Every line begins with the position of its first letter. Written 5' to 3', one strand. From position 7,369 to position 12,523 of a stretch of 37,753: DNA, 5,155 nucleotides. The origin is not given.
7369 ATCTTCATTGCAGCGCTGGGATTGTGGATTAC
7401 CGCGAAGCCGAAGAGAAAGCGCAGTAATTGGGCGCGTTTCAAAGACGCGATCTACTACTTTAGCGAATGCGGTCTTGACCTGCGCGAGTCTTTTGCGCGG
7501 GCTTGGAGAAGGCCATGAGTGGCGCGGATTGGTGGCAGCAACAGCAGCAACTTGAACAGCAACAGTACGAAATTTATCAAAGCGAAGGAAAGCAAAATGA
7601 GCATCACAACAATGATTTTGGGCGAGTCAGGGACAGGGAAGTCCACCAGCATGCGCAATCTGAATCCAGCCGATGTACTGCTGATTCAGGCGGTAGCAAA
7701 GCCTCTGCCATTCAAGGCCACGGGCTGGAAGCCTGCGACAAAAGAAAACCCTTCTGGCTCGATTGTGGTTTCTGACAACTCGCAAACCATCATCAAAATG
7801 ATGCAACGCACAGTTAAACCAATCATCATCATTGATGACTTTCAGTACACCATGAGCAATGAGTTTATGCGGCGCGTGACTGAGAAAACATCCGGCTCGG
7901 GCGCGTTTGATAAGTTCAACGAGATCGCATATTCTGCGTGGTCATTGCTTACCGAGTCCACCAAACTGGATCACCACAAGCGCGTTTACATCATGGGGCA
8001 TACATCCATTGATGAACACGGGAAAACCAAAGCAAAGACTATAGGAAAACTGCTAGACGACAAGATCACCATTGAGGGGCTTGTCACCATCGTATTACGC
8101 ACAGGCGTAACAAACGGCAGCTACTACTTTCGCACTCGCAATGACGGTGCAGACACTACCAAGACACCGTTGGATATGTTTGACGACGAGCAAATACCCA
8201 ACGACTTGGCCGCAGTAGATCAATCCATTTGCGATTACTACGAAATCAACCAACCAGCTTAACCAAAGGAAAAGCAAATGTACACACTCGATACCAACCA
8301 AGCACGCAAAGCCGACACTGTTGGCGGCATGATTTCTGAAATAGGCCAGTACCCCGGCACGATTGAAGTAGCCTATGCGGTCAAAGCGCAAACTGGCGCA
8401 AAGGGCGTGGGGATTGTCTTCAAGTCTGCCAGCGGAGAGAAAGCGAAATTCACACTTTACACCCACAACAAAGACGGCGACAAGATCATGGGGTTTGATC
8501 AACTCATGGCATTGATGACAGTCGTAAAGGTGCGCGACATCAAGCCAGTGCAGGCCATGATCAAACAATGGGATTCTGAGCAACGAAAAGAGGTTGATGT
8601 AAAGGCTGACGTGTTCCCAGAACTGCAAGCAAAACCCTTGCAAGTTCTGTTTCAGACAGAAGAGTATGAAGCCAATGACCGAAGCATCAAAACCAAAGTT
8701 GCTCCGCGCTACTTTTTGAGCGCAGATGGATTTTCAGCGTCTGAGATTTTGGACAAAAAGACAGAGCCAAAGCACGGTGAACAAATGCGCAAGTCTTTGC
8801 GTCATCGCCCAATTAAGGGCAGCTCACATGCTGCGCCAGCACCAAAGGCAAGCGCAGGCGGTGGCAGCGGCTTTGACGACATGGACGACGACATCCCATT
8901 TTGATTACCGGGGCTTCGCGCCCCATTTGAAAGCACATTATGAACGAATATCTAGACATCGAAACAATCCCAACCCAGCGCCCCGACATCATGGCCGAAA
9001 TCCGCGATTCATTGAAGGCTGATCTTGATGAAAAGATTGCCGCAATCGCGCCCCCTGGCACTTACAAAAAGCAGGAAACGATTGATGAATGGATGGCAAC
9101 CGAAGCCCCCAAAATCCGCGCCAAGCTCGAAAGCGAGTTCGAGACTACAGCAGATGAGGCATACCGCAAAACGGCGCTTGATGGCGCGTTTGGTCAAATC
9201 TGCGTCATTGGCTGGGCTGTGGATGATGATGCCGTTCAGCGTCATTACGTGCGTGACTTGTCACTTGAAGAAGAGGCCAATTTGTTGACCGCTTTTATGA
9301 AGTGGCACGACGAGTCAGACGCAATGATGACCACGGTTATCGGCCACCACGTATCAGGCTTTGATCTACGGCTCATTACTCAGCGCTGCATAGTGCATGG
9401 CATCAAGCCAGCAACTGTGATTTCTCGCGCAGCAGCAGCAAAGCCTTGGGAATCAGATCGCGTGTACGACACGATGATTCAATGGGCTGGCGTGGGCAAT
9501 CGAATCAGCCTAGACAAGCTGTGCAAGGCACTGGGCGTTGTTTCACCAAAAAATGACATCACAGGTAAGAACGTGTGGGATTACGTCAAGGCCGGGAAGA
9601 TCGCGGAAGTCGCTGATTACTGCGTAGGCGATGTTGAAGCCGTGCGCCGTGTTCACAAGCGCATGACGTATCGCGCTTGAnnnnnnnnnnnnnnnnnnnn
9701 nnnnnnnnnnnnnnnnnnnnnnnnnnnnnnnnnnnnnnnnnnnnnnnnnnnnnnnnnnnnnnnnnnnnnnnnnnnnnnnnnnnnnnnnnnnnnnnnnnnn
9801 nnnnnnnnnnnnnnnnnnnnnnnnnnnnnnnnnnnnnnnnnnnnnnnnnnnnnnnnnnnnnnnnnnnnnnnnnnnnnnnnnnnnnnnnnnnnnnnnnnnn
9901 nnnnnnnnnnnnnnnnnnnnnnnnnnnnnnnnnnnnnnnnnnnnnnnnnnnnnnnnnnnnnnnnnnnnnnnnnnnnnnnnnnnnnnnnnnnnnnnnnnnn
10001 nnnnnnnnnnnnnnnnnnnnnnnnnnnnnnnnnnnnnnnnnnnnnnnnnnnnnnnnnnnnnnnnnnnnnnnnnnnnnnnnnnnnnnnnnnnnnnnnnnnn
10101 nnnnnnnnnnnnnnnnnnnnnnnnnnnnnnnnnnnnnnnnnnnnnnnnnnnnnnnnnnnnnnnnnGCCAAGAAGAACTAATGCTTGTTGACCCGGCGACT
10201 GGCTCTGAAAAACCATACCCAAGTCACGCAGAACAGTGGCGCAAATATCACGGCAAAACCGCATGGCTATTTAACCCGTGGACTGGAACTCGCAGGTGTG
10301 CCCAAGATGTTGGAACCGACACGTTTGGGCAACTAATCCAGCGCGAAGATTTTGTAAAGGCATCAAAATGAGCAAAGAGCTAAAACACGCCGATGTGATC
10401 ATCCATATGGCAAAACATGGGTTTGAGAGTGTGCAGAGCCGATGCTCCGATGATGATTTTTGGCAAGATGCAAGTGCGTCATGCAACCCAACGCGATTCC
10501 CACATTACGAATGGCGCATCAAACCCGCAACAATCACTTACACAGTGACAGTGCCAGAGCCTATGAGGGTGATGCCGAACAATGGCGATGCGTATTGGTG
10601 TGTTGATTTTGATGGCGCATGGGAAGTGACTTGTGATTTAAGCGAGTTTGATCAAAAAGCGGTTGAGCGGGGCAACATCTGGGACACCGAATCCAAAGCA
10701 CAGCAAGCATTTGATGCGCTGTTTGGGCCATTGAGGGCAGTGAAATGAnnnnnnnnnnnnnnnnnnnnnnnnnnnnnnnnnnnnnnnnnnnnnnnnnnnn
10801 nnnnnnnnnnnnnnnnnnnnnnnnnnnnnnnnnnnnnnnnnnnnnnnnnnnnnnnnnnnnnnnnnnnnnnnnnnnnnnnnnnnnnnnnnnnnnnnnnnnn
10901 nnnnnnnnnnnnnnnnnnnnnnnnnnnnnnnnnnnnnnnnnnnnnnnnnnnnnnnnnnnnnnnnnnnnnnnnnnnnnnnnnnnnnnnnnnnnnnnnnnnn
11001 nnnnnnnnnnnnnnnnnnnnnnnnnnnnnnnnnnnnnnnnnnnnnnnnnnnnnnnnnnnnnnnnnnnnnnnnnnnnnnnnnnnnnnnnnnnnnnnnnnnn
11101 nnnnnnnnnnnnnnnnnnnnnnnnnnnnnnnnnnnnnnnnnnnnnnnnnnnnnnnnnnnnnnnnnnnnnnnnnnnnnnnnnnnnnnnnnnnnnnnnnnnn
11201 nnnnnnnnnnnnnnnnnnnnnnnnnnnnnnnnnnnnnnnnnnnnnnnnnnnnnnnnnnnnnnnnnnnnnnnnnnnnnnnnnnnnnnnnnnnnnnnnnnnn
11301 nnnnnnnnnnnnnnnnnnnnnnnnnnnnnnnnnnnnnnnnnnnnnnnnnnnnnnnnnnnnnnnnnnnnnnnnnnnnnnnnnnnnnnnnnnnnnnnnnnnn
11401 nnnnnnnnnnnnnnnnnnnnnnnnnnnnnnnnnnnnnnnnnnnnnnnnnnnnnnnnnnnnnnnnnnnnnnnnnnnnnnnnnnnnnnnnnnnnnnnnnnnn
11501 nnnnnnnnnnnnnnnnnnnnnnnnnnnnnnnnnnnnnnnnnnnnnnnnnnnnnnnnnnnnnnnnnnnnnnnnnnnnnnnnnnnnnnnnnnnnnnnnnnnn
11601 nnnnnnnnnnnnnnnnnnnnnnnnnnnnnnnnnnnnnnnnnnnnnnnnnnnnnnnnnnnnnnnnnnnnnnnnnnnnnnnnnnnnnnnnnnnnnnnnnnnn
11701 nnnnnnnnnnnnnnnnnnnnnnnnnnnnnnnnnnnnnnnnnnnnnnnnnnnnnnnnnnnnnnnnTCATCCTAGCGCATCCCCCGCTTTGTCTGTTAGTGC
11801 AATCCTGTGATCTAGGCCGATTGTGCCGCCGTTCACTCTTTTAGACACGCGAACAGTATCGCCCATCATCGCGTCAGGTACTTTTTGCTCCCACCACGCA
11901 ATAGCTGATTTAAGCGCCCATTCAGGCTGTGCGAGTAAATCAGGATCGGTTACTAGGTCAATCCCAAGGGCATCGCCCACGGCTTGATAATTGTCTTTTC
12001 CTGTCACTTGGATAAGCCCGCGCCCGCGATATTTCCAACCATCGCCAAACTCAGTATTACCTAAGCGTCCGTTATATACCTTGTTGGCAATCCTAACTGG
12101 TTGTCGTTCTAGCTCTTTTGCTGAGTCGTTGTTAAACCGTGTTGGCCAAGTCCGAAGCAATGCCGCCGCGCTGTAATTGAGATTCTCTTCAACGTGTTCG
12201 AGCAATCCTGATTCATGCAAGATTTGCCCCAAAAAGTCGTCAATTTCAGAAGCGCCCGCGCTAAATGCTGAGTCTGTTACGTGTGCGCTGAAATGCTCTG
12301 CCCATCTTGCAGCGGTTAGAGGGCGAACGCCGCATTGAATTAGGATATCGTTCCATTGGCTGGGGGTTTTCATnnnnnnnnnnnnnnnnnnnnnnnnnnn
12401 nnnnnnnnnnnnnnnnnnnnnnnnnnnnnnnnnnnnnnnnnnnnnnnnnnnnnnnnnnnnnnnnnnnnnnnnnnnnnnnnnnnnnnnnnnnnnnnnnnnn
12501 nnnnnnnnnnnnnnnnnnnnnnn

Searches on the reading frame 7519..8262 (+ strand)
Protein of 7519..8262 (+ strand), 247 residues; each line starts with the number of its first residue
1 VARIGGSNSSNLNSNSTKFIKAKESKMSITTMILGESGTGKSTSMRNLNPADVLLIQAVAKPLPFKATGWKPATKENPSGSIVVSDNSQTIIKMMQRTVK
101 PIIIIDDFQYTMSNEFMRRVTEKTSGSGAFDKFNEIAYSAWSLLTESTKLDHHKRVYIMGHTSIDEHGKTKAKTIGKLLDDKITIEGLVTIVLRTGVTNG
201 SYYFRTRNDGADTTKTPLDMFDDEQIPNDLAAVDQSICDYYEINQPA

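Call 9: search_protein_families(library=phrogs, proteins=[window:7519-8262:+])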
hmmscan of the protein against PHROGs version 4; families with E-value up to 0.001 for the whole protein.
window:7519-8262:+ (247 aa): 2 families
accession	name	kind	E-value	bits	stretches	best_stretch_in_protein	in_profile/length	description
phrog_2872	-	DNA, RNA and nucleotide metabolism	1.3e-81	274.3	1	27-245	1-215/219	Sak4-like ssDNA annealing protein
phrog_124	-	DNA, RNA and nucleotide metabolism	1.8e-06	28.6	1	19-237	31-257/382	Sak4-like ssDNA annealing protein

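Call 13: find_related_loci(query=window:7519-8262:+, collection=viral_contigs, flank=10000)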
Query window:7519-8262:+ (247 aa) in viral_contigs; peptide patterns used: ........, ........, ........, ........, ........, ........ (x = any residue, [..] = any of these).
13 stretches matched a pattern; 6 encode a relative of the query (tblastn E <= 1e-3); 6 distinct loci.
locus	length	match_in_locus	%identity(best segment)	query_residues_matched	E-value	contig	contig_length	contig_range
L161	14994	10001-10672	65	24-247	5e-99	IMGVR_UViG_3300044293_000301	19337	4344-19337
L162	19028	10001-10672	65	24-247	6e-99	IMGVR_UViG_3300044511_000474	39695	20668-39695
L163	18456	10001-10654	64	26-243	8e-98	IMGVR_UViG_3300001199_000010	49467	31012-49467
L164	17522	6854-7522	63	21-243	2e-97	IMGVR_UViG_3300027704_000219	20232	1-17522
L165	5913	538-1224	63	13-241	4e-97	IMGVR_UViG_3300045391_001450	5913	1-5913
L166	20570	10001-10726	59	2-247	1e-96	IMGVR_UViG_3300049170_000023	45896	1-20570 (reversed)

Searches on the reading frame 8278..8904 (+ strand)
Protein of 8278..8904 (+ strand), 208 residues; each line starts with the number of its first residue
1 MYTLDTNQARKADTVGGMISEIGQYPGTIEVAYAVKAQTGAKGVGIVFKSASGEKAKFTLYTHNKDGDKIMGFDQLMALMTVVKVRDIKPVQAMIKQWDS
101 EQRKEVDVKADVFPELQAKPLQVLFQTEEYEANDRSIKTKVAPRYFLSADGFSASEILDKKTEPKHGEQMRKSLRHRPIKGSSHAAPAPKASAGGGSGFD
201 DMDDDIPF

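Call 9: search_protein_families(library=phrogs, proteins=[window:8278-8904:+])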
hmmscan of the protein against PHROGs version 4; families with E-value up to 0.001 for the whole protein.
window:8278-8904:+ (208 aa): 1 family
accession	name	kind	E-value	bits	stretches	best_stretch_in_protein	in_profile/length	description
phrog_743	-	DNA, RNA and nucleotide metabolism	1.8e-29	104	1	3-186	6-221/246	single strand DNA binding protein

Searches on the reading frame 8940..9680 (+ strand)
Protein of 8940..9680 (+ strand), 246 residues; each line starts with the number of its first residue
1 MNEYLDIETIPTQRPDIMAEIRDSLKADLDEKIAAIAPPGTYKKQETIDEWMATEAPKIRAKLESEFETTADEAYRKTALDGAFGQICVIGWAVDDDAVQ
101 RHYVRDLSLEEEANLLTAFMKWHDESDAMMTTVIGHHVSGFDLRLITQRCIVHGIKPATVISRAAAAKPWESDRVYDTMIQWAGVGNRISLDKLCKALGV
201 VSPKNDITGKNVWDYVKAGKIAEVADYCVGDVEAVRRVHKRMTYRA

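Call 9: search_protein_families(library=phrogs, proteins=[window:8940-9680:+])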
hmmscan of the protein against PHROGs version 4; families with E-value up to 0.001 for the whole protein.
window:8940-9680:+ (246 aa): 4 families
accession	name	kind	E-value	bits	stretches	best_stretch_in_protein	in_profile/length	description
phrog_403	-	DNA, RNA and nucleotide metabolism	3.5e-17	63.3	1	92-243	107-247/321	DNA polymerase exonuclease subunit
phrog_25228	-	DNA, RNA and nucleotide metabolism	4e-17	63.3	1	62-242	50-226/326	3'-5' exonuclease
phrog_17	-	DNA, RNA and nucleotide metabolism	5.1e-15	55.5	1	67-242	677-824/1445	DNA polymerase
phrog_2062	-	DNA, RNA and nucleotide metabolism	0.00028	20.6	0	105-156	176-225/502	DNA polymerase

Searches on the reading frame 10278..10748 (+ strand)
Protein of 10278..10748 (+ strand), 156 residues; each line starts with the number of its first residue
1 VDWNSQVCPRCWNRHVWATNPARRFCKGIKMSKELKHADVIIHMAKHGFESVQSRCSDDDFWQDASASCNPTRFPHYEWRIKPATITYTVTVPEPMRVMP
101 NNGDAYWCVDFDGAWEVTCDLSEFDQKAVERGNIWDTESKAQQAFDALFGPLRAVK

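Call 9: search_protein_families(library=phrogs, proteins=[window:10278-10748:+])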
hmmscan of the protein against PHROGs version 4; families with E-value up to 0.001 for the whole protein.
window:10278-10748:+ (156 aa): 2 families
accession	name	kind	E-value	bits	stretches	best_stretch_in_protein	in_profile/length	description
phrog_18768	-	unknown function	2e-10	41.9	1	37-149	6-126/131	-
phrog_7617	-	unknown function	0.00053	20.4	1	76-148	178-249/256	-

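Call 90: search_protein_families(library=pfam, proteins=[window:10278-10748:+], max_evalue=0.01)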
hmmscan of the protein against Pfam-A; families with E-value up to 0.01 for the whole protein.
window:10278-10748:+ (156 aa): 0 families

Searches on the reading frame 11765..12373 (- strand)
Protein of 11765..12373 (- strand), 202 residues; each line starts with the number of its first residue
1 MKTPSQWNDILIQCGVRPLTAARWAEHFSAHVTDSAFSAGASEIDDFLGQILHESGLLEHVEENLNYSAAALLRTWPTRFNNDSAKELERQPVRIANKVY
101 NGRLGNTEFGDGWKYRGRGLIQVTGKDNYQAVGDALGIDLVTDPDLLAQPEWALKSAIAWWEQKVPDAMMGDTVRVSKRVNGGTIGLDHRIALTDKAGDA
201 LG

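Call 19: search_protein_families(library=pfam, proteins=[window:11765-12373:-], max_evalue=0.01)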
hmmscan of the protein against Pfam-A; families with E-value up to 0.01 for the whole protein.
window:11765-12373:- (202 aa): 1 family
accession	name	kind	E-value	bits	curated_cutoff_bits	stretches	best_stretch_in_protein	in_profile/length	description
PF00182.24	Glyco_hydro_19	-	9.1e-10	39.2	25.5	1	109-162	101-155/232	Chitinase class I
